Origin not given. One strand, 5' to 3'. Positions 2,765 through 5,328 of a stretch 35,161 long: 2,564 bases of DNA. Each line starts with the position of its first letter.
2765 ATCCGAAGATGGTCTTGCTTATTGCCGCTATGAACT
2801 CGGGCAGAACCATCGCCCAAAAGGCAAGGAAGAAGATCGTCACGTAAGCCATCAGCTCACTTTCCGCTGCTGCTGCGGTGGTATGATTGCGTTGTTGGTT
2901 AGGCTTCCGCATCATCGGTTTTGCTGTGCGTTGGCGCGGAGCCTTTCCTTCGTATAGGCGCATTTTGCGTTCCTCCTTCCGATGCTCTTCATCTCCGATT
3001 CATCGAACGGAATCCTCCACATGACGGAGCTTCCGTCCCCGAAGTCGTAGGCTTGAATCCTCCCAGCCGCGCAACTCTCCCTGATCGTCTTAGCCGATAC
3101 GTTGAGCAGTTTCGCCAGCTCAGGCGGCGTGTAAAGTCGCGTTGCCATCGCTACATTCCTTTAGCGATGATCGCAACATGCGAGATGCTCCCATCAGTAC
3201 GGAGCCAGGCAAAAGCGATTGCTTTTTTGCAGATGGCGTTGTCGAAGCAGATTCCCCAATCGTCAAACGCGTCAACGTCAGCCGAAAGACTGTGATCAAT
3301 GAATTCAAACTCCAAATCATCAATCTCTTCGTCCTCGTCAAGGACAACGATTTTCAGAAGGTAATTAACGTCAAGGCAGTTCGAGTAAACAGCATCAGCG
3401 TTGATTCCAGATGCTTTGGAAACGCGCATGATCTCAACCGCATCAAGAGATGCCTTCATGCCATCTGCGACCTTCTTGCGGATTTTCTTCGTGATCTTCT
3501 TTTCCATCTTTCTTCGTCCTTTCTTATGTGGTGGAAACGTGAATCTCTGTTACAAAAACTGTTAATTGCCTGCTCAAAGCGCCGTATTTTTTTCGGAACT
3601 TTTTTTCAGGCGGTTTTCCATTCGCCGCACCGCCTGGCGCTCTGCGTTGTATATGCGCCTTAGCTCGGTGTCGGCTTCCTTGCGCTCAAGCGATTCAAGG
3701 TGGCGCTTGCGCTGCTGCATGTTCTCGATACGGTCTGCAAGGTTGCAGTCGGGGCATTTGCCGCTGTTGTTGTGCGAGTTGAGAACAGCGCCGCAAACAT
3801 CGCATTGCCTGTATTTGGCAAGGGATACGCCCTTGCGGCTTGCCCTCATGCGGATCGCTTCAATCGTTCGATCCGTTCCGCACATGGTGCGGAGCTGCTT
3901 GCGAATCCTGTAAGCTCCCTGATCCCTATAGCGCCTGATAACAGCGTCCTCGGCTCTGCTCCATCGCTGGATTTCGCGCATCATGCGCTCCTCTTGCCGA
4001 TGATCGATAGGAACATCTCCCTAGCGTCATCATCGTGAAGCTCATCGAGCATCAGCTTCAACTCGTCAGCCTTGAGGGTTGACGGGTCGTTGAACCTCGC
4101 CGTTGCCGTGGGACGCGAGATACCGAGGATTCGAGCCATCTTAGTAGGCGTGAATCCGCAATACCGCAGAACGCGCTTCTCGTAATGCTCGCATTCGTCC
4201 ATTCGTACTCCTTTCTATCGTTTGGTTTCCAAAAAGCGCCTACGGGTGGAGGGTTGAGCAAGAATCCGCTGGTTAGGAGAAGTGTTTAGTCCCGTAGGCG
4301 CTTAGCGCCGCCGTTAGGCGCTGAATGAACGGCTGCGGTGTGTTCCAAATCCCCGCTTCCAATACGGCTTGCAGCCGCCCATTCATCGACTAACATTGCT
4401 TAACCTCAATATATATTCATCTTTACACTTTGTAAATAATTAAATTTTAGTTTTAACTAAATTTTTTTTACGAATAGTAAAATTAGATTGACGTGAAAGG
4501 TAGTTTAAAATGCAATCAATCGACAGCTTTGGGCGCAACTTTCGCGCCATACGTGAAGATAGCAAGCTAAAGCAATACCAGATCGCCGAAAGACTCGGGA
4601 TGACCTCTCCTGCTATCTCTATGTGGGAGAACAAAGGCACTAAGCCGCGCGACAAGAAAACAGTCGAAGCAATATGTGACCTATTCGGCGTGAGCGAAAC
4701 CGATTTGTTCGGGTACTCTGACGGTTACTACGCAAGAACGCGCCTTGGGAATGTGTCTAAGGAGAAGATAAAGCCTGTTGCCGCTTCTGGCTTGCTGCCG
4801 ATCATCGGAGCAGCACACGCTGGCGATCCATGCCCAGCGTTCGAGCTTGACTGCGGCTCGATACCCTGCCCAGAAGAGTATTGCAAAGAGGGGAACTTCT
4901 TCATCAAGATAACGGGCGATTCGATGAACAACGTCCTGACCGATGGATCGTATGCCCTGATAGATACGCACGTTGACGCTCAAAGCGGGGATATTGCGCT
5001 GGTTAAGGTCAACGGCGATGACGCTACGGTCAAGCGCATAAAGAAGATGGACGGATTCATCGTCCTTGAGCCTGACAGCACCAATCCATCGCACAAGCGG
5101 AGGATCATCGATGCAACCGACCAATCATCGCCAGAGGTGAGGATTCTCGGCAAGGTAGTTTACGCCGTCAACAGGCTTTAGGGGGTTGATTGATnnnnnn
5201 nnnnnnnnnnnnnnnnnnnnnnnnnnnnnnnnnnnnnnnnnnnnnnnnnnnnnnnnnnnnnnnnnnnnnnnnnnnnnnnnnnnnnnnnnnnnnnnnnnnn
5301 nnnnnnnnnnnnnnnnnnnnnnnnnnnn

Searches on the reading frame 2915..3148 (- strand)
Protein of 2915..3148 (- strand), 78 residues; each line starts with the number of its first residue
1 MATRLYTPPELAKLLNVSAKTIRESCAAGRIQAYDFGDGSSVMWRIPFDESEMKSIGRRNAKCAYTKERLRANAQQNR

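Call 49: search_protein_families(library=phrogs, proteins=[window:2915-3148:-], max_evalue=0.001)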
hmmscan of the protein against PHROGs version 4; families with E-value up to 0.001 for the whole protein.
window:2915-3148:- (78 aa): 1 family
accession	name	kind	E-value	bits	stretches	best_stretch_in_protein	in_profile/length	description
phrog_66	-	integration and excision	0.00016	22.5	1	3-75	91-158/412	excisionase and transcriptional regulator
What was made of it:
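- On Excisionase / recombination directionality factor: A separate 78-aa excisionase-like gene lies at 2912-3148 (phrog_66, call 49).
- A separate excisionase-like gene exists at 2912-3148 (call 49).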

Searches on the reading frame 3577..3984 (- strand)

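Call 49: search_protein_families(library=phrogs, proteins=[window:3577-3984:-], max_evalue=0.001)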
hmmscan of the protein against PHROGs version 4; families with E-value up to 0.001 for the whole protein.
window:3577-3984:- (136 aa): 1 family
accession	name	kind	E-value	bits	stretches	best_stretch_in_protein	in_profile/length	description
phrog_36956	-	unknown function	8.3e-11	42.9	1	7-127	3-117/136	-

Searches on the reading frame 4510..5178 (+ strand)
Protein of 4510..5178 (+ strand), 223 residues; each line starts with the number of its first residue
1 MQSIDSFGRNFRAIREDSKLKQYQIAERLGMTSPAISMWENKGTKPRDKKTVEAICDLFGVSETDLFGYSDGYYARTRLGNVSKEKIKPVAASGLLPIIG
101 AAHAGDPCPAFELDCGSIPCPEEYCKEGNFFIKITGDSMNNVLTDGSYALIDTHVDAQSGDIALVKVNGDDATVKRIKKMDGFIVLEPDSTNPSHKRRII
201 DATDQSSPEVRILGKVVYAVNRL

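Call 6: search_protein_families(library=pfam, proteins=[window:4510-5178:+], max_evalue=1)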
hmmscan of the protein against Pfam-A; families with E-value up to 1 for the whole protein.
window:4510-5178:+ (223 aa): 9 families
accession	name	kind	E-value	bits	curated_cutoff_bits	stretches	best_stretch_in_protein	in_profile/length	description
PF00717.28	Peptidase_S24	-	1e-20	74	23.3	1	97-217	1-116/116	Peptidase S24-like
PF13560.12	HTH_31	-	3e-09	37.5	27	1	7-65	2-60/64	Helix-turn-helix domain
PF01381.28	HTH_3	-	4.5e-09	36.7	23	1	12-66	2-55/55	Helix-turn-helix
PF12844.13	HTH_19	-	1e-07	32.2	30.2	1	8-67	1-59/64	Helix-turn-helix domain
PF13443.12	HTH_26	-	1.2e-05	25.9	22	1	12-70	3-61/63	Cro/C1-type HTH DNA-binding domain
PF13384.12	HTH_23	-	0.023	15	24.6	0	47-63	15-31/50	Homeodomain-like domain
PF13744.12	HTH_37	-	0.093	13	27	1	13-40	25-52/80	Helix-turn-helix domain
PF13412.12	HTH_24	-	0.15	12.1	21.9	1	12-36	10-34/48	Winged helix-turn-helix DNA-binding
PF12802.13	MarR_2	-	0.2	12.3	27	0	16-37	18-38/61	MarR family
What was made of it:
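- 4510..5181 (+): cI-type repressor (223 aa) with an N-terminal HTH_3 and a C-terminal Peptidase_S24 autocleavage domain. It is the first gene of the operon. call 6 (PF01381 4.5e-9; PF00717 1e-20).
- cI already carries its own S24 domain (call 6).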
